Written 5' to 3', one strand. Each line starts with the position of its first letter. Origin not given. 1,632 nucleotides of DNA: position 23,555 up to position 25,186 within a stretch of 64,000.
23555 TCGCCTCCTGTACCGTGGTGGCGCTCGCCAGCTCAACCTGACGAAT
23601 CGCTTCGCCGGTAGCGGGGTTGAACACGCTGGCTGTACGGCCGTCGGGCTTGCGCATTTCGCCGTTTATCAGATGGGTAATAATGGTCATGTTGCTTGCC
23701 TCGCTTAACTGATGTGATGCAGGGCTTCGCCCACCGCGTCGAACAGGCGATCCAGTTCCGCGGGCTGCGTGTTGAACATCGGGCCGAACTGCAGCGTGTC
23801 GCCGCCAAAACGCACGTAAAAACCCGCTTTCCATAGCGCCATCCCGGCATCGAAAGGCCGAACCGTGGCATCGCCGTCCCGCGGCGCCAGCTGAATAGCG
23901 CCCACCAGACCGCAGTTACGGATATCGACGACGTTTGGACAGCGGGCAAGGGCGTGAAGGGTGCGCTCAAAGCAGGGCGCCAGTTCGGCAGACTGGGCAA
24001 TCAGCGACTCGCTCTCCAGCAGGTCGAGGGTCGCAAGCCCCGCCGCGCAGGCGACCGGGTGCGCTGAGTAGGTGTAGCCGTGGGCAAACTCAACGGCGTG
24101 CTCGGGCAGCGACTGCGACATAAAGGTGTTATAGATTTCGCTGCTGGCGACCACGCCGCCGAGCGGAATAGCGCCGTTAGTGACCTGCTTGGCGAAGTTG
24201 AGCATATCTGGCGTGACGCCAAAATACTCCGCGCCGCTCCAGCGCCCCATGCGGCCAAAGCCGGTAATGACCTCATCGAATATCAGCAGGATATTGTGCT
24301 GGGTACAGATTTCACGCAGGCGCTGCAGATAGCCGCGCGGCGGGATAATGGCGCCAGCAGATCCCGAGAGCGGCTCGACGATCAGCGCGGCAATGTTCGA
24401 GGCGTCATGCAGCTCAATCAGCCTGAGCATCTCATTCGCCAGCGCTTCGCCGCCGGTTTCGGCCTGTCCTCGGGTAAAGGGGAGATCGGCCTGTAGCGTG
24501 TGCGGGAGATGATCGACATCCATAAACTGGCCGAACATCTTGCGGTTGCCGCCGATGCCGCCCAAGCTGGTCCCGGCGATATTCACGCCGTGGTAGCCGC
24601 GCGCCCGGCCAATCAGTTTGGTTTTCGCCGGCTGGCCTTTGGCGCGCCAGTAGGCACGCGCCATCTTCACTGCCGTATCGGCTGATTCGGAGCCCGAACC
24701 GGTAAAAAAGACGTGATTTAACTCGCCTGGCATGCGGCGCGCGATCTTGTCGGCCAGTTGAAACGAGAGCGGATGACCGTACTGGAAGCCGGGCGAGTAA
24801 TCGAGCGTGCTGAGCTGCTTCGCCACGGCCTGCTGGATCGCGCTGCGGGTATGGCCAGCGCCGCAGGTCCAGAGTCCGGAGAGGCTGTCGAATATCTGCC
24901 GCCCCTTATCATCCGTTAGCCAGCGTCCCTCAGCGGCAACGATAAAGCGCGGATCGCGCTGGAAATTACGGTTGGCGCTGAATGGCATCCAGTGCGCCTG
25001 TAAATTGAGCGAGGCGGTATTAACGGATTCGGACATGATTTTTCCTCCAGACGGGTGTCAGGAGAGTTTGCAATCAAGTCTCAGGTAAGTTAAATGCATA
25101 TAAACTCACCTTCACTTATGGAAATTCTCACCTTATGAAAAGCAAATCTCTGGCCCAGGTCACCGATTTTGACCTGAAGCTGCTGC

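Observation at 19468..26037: omega-aminotransferase-mmsA operon carries its own dadA-dadX: a built-in pyruvate-recycling loop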

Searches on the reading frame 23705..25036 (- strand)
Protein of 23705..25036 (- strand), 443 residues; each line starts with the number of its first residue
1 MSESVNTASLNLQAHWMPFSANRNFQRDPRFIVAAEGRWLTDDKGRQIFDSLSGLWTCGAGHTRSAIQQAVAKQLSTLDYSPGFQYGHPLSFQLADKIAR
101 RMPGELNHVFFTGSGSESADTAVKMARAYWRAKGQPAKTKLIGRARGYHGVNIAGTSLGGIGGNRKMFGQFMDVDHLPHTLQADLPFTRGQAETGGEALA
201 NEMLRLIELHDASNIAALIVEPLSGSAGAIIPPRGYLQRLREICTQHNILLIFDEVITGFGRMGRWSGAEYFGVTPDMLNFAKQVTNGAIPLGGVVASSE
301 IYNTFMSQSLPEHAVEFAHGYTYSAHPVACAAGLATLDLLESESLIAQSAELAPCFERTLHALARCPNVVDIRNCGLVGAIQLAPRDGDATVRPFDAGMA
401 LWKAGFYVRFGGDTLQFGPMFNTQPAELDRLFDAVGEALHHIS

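Call 3: search_protein_families(library=ncbifam, proteins=[window:23705-25036:-])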
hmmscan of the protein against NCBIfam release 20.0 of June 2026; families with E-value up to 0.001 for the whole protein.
window:23705-25036:- (443 aa): 69 families (the best 25 are shown)
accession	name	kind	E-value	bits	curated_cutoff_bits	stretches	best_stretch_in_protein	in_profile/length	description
NF052567.1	OmAmTferAptACaul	equivalog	7.8e-209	693.8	500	1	11-442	1-431/431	omega-aminotransferase AptA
NF005682.0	PRK07480.1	subfamily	5.9e-109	364.8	510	1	7-441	13-451/459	aminotransferase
NF005102.0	PRK06541.1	equivalog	1.7e-104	349.9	574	1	11-385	16-387/460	aspartate aminotransferase family protein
NF004767.0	PRK06105.1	subfamily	7.8e-96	321.4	517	1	13-442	14-450/460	aminotransferase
NF005447.0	PRK07036.1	equivalog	1.2e-95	320.9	618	1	15-386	20-393/468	aminotransferase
NF005683.0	PRK07481.1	subfamily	2.4e-94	316.9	575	1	9-441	8-449/453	hypothetical protein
TIGR00508.1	bioA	equivalog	3.3e-93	312.6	405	1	16-439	2-418/419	adenosylmethionine--8-amino-7-oxononanoate transaminase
NF004624.0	PRK05964.1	equivalog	5.6e-88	295.3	494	1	7-441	6-424/427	adenosylmethionine--8-amino-7-oxononanoate transaminase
NF004625.0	PRK05965.1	subfamily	3.7e-86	289.7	729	1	26-440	26-446/460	hypothetical protein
NF005684.0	PRK07482.1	subfamily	1.1e-76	258.2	687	1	27-434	31-447/464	hypothetical protein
NF009068.0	PRK12403.1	equivalog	4.3e-76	256.6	817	1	26-387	34-392/460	aspartate aminotransferase family protein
NF004718.0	PRK06062.1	subfamily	6.1e-75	252.5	472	1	18-385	30-383/454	hypothetical protein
NF005812.0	PRK07678.1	subfamily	6.4e-74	249.2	488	1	24-384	24-381/451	aminotransferase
NF041821.1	daptide_amino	equivalog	3.7e-73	246.5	450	1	21-439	6-404/405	daptide-type RiPP biosynthesis aminotransferase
NF005685.0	PRK07483.1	equivalog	4.5e-72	243.3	485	1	22-399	6-379/444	aspartate aminotransferase family protein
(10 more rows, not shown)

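Call 4: search_protein_families(library=pfam, proteins=[window:23705-25036:-])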
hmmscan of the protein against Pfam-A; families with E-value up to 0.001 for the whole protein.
window:23705-25036:- (443 aa): 1 family
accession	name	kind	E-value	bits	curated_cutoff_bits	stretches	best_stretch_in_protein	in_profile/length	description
PF00202.27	Aminotran_3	-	1.9e-79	267.7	30.5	1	29-438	10-402/403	Aminotransferase class-III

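Call 9: find_related_loci(query=window:23705-25036:-, collection=genome_contigs, flank=10000)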
Query window:23705-25036:- (443 aa) in genome_contigs; peptide patterns used: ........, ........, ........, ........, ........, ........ (x = any residue, [..] = any of these).
346 stretches matched a pattern; 326 encode a relative of the query (tblastn E <= 1e-3); the best 80 are kept; 80 distinct loci.
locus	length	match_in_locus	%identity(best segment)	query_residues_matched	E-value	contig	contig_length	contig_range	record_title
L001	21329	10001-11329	100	1-443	0e+0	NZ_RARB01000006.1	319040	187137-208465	Pantoea piersonii strain IIIF1SW-P2 scaffold6.1, whole genome shotgun sequence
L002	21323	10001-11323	94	1-441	0e+0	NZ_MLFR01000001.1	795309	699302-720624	Pantoea rwandensis strain LMG 26275 Contig0001_, whole genome shotgun sequence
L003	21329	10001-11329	93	1-443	0e+0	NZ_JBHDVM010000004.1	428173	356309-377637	Kalamiella sp. sgz302252 G964_scaffold4, whole genome shotgun sequence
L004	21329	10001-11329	93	1-443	0e+0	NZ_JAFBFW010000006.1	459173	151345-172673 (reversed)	Pantoea coffeiphila strain 1480 Ga0454181_06, whole genome shotgun sequence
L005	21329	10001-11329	94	1-443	0e+0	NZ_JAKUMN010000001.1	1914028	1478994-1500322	Erwinia sp. CGal63 NODE_1_length_1914028_cov_174.301469, whole genome shotgun sequence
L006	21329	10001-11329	93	1-443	0e+0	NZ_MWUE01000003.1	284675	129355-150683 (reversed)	Pantoea latae strain AS1 2__len__284675, whole genome shotgun sequence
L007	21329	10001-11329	92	1-443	0e+0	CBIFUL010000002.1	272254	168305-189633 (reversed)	MAG TPA_asm: uncultured Pantoea sp. isolate ERR14720263_concoct_22 genome assembly, contig: ERZ27336808.6, whole genome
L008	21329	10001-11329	92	1-443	0e+0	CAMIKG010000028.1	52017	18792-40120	MAG: uncultured Erwinia sp. isolate 4viR7d6rW3_bin.4.MAG genome assembly, contig: NODE_53_length_52017_cov_13.498114, wh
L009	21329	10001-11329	90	1-443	0e+0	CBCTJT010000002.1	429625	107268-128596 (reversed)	MAG TPA_asm: uncultured bacterium isolate SRR20550288_binner123_Refined_6 genome assembly, contig: ERZ24911527.10, whole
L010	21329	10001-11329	90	1-443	0e+0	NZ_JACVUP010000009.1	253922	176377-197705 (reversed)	Erwinia sp. S63 NODE_9_length_253922_cov_28.348311, whole genome shotgun sequence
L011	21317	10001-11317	91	5-443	0e+0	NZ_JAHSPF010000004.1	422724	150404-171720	Erwinia phyllosphaerae strain CMYE1 NODE_4_length_422724_cov_154.882947, whole genome shotgun sequence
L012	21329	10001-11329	90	1-443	0e+0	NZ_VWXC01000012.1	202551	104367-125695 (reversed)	Candidatus Pantoea communis isolate Al-1710 NODE_12_length_202551_cov_45.025950/0, whole genome shotgun sequence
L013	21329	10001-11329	90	1-443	0e+0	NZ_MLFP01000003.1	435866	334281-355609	Pantoea rodasii strain LMG 26273 Contig0003_, whole genome shotgun sequence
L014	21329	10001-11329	89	1-443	0e+0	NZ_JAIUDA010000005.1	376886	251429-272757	Pantoea sp. alder81 NODE_5_length_376886_cov_59.713936, whole genome shotgun sequence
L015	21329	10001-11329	91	1-443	0e+0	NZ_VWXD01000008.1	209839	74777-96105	Candidatus Pantoea formicae isolate Acro-805 NODE_8_length_209839_cov_70.548304, whole genome shotgun sequence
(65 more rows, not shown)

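Call 18: search_protein_families(library=ncbifam, proteins=[L003:15648-16016:+, L003:16013-16444:+, L003:16977-18227:-, L003:18359-18991:+, L003:19463-20644:+, L006:15423-16022:+, L006:16056-18083:-, L008:15336-16124:-, L008:16251-17582:-, L008:17642-18847:-], max_evalue=1e-8)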
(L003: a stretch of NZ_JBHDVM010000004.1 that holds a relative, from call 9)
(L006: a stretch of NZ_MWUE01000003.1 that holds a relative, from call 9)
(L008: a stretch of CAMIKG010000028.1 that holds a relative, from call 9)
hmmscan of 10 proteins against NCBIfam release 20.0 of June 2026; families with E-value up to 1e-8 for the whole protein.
L003:15648-16016:+ (122 aa): 0 families

L003:16013-16444:+ (143 aa): 0 families

L003:16977-18227:- (416 aa): 16 families
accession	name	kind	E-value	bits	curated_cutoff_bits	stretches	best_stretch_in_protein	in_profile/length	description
NF005425.0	PRK07006.1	equivalog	1e-255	848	490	1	1-416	1-416/416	NADP-dependent isocitrate dehydrogenase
TIGR00183.1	prok_nadp_idh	equivalog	8.7e-237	785.7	567.3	1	1-416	1-416/417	isocitrate dehydrogenase (NADP(+))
NF005610.0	PRK07362.1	equivalog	1.7e-166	554.6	585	2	3-258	5-267/474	NADP-dependent isocitrate dehydrogenase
NF005036.0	PRK06451.1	equivalog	1.2e-138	462.3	484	1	7-416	4-408/412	NADP-dependent isocitrate dehydrogenase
NF006673.0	PRK09222.1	equivalog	1.7e-73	248.2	509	3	274-415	199-340/482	NADP-dependent isocitrate dehydrogenase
NF006529.0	PRK08997.1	equivalog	9.6e-67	225.3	510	2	274-393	198-318/335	isocitrate dehydrogenase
TIGR02088.1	LEU3_arch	subfamily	3.2e-66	223.8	409.8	2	191-393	130-310/324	isopropylmalate/isohomocitrate dehydrogenases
TIGR02924.1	ICDH_alpha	equivalog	7.6e-57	193.4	561.35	2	198-414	139-335/473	isocitrate dehydrogenase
NF040626.1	AksF2_Meth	equivalog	5.6e-56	190.2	540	2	273-390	192-310/333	homoisocitrate dehydrogenase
TIGR00175.1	mito_nad_idh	equivalog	1.2e-54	185.7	432.4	2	273-392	195-316/334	isocitrate dehydrogenase (NAD(+))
NF040619.1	AksF_Meth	equivalog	5.9e-51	173.5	500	1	29-393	4-330/343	homoisocitrate dehydrogenase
NF002898.0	PRK03437.1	equivalog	3.1e-46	158.2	393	2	283-389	219-328/347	3-isopropylmalate dehydrogenase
TIGR02089.1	TTC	equivalog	7.8e-38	130.3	470.4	2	275-393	214-335/352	tartrate dehydrogenase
NF040855.1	iso_homocit_dh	equivalog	5.3e-35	121.3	680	2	274-392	185-301/345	isocitrate--homoisocitrate dehydrogenase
NF006048.0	PRK08194.1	equivalog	1e-34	120.2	501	2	275-392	211-331/352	tartrate dehydrogenase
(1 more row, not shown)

L003:18359-18991:+ (210 aa): 5 families
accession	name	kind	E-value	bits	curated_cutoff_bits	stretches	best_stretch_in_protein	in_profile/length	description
NF008487.1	PRK11394.1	equivalog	1.5e-107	357.8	284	1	3-205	2-205/206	23S rRNA pseudouridine(2457) synthase RluE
TIGR00093.1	TIGR00093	subfamily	2.1e-56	190.1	109.3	1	34-205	1-160/161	pseudouridine synthase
NF007784.0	PRK10475.1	equivalog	6.5e-22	77.8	318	2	22-120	61-159/290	23S rRNA pseudouridine(2604) synthase RluF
NF007976.1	PRK10700.1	equivalog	7.2e-21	74.5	290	1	27-203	66-231/291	23S rRNA pseudouridine(2605) synthase RluB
NF008097.0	PRK10839.1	equivalog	2.9e-16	59.8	275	0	58-133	91-169/232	16S rRNA pseudouridine(516) synthase RsuA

L003:19463-20644:+ (393 aa): 5 families
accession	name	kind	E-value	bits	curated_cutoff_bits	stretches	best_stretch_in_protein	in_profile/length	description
TIGR00420.1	trmU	equivalog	1.3e-153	511.1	236.95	1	33-387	1-351/351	tRNA 2-thiouridine(34) synthase MnmA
NF001138.1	PRK00143.1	equivalog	3.1e-149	496.6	284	1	34-387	1-345/345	tRNA 2-thiouridine(34) synthase MnmA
NF011258.0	PRK14664.1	equivalog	1.4e-77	261.2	680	1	30-388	3-346/362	tRNA 2-thiouridine(34) synthase MnmA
NF011259.0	PRK14665.1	equivalog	2.4e-69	234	364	1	29-387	2-358/360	tRNA 2-thiouridine(34) synthase MnmA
NF010587.0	PRK13980.1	equivalog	8e-10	38.4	255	0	30-113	29-105/267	NAD+ synthase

L006:15423-16022:+ (199 aa): 4 families
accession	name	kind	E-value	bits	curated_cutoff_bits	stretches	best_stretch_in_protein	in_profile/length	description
TIGR01383.1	not_thiJ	equivalog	2.3e-36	125.2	131.25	1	10-181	2-176/180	DJ-1 family glyoxalase III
NF008605.0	PRK11574.1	equivalog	9e-25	87.6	252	1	6-184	1-183/196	protein deglycase YajL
TIGR01382.1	PfpI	subfamily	4.2e-17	62.2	139.05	1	12-160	4-155/169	DJ-1/PfpI/YhbO family deglycase/protease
NF040823.1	deglyc_PfpI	equivalog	1.2e-12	48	330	1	11-161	4-153/166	deglycase PfpI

L006:16056-18083:- (675 aa): 5 families
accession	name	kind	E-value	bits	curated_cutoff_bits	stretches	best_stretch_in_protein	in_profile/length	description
NF007399.1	PRK09928.1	subfamily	0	1293.8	695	1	6-674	5-674/675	choline BCCT transporter BetT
TIGR00842.1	bcct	subfamily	1.6e-176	587.5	407.55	1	54-502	1-452/452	BCCT family transporter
NF047988.1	betaine_BCCT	equivalog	7.3e-152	506.3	650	1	16-500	2-482/483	glycine betaine uptake BCCT transporter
NF002887.1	PRK03356.1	equivalog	1.2e-77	261.7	541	1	8-498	5-495/497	L-carnitine/gamma-butyrobetaine antiporter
NF007412.0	PRK09950.1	equivalog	9.4e-67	225.7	647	1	15-509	11-505/536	BCCT family transporter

L008:15336-16124:- (262 aa): 6 families
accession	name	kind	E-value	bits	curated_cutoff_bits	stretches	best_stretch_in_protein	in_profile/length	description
TIGR02431.1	pcaR_pcaU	subfamily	3.8e-31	108.3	284.75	1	30-173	7-149/248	beta-ketoadipate pathway transcriptional regulators, PcaR/PcaU/PobR family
NF045644.1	TransRegBhcR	equivalog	8.5e-23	81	350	1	16-173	10-167/267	HTH-type transcriptional regulator BhcR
NF011671.1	PRK15090.1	equivalog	2.1e-14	53.4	275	1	27-172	9-154/256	DNA-binding transcriptional regulator KdgR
NF007342.0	PRK09834.1-4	equivalog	6.5e-13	48.3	251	1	28-139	11-122/263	DNA-binding transcriptional regulator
NF008601.2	PRK11569.1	equivalog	2.7e-12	46.4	380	1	21-169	19-170/276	glyoxylate bypass operon transcriptional repressor IclR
NF007548.0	PRK10163.1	equivalog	2.6e-09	36.6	406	1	23-167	16-161/271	HTH-type transcriptional repressor AllR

L008:16251-17582:- (443 aa): 6 families
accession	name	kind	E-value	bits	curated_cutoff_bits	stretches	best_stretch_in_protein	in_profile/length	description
TIGR00893.1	2A0114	subfamily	2.3e-86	290.3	395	1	39-431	1-398/399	D-galactonate transporter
TIGR02332.1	HpaX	equivalog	3.6e-83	280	615.4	1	26-420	2-409/412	4-hydroxyphenylacetate permease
TIGR00881.1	2A0104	subfamily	4.8e-20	71.9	407.75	1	40-358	3-322/379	phosphoglycerate transporter protein PgtP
TIGR00895.1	2A0115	subfamily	1.4e-18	67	418.55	1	25-402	10-396/398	aromatic acid/H+ symport family MFS transporter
NF008586.0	PRK11551.1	equivalog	2.8e-13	49.6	410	1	43-434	26-398/406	3-(3-hydroxy-phenyl)propionate transporter MhpT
TIGR00894.1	2A0114euk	subfamily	4.8e-10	38.5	626.45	1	66-407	75-405/465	Na(+)-dependent inorganic phosphate cotransporter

L008:17642-18847:- (401 aa): 7 families
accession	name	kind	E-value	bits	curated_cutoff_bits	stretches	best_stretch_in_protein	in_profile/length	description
NF052585.1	SucGlutTfsCaiB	equivalog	3.5e-72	243.2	750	1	6-380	3-388/394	succinate--glutarate CoA-transferase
NF003809.0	PRK05398.1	subfamily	1.3e-70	238.1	442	2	9-202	3-202/416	formyl-CoA transferase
TIGR03253.1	oxalate_frc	equivalog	7.8e-67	225.8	504.2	2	10-202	3-201/416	formyl-CoA transferase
NF041294.1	Scnl_mescCoAtase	equivalog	2.2e-57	194.9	700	1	11-355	4-358/381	succinyl-CoA:mesaconate CoA-transferase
NF008511.0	PRK11430.1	equivalog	1.3e-53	182.5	522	1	5-317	4-320/381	CoA:oxalate CoA-transferase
NF002914.1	PRK03525.1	equivalog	7.9e-30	104.1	413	1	10-396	9-397/400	L-carnitine CoA-transferase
TIGR04253.1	mesacon_CoA_iso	equivalog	2.7e-26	92.5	725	1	11-319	3-320/403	2-methylfumaryl-CoA isomerase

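Call 34: search_solved_structures(query=window:23705-25036:-, max_evalue=1e-60)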
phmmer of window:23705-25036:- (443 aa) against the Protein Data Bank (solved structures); distinct sequences matched with E-value up to 1e-60: 41.
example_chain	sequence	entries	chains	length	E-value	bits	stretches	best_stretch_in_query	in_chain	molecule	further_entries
4b98_A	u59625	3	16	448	8.3e-249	829.1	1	8-442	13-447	BETA-ALANINE--PYRUVATE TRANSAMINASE | BETA-ALANINE-PYRUVATE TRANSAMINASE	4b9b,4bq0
4uhm_A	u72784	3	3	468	6.9e-240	799.8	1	7-442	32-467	OMEGA AMINO ACID-PYRUVATE AMINOTRANSFERASE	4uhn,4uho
3a8u_X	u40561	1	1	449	6.8e-225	750.3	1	8-441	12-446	Omega-amino acid--pyruvate aminotransferase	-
5ti8_A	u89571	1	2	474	2.6e-83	283.8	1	8-434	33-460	Aminotransferase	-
9j4z_A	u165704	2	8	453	6.2e-83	282.5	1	10-435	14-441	Polyamine:pyruvate transaminase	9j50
6hx9_B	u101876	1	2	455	1.1e-82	281.7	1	10-435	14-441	Aspartate aminotransferase family protein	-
3hmu_A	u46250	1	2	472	3e-79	270.4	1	9-439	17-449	Aminotransferase, class III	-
6gwi_A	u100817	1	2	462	3.4e-77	263.6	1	12-439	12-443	Putrescine aminotransferase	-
9uvs_A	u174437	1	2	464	3.6e-77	263.5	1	9-387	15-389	Aminotransferase class-III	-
8wqj_A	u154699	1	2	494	3.6e-77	263.5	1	9-404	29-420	Transaminase from Shimia marina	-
7qyg_A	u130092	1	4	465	1e-76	262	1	12-434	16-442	Aminotransferase TR2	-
7qx0_A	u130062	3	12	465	1.1e-76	261.9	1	12-434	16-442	Aminotransferase TR2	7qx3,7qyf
5lh9_A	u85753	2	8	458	1.9e-75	257.9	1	14-396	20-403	OMEGA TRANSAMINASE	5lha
7ypm_A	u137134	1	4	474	3.5e-73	250.4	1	14-389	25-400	Aspartate aminotransferase family protein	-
6fyq_A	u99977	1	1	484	1.2e-72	248.6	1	17-399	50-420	amine transaminase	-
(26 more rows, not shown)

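Call 57: search_protein_families(library=pfam, proteins=[L003:15648-16016:+, L003:16013-16444:+], max_evalue=1)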
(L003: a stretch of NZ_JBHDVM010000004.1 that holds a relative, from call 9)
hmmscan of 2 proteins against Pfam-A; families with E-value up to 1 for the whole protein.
L003:15648-16016:+ (122 aa): 2 families
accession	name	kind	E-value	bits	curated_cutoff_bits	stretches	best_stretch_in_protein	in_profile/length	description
PF10908.13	Tlde1_dom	-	1.6e-14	54.8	30.1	1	24-112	6-105/120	Tlde1 domain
PF03734.19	YkuD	-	0.00061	20.8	23.4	1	42-112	38-135/146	L,D-transpeptidase catalytic domain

L003:16013-16444:+ (143 aa): 1 family
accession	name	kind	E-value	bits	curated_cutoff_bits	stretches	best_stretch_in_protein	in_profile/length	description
PF23964.1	DUF7292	-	0.024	15.2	27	1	8-84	11-87/112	Family of unknown function (DUF7292)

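Call 80: search_solved_structures(query=window:23705-25036:-, max_evalue=1e-200, show_alignments=1)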
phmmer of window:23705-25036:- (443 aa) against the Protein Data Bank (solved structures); distinct sequences matched with E-value up to 1e-200: 3.
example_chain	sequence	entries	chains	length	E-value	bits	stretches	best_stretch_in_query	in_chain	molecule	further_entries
4b98_A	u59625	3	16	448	8.3e-249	829.1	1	8-442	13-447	BETA-ALANINE--PYRUVATE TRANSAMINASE | BETA-ALANINE-PYRUVATE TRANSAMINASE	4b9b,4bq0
4uhm_A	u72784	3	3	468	6.9e-240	799.8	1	7-442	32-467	OMEGA AMINO ACID-PYRUVATE AMINOTRANSFERASE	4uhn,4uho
3a8u_X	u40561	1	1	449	6.8e-225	750.3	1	8-441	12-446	Omega-amino acid--pyruvate aminotransferase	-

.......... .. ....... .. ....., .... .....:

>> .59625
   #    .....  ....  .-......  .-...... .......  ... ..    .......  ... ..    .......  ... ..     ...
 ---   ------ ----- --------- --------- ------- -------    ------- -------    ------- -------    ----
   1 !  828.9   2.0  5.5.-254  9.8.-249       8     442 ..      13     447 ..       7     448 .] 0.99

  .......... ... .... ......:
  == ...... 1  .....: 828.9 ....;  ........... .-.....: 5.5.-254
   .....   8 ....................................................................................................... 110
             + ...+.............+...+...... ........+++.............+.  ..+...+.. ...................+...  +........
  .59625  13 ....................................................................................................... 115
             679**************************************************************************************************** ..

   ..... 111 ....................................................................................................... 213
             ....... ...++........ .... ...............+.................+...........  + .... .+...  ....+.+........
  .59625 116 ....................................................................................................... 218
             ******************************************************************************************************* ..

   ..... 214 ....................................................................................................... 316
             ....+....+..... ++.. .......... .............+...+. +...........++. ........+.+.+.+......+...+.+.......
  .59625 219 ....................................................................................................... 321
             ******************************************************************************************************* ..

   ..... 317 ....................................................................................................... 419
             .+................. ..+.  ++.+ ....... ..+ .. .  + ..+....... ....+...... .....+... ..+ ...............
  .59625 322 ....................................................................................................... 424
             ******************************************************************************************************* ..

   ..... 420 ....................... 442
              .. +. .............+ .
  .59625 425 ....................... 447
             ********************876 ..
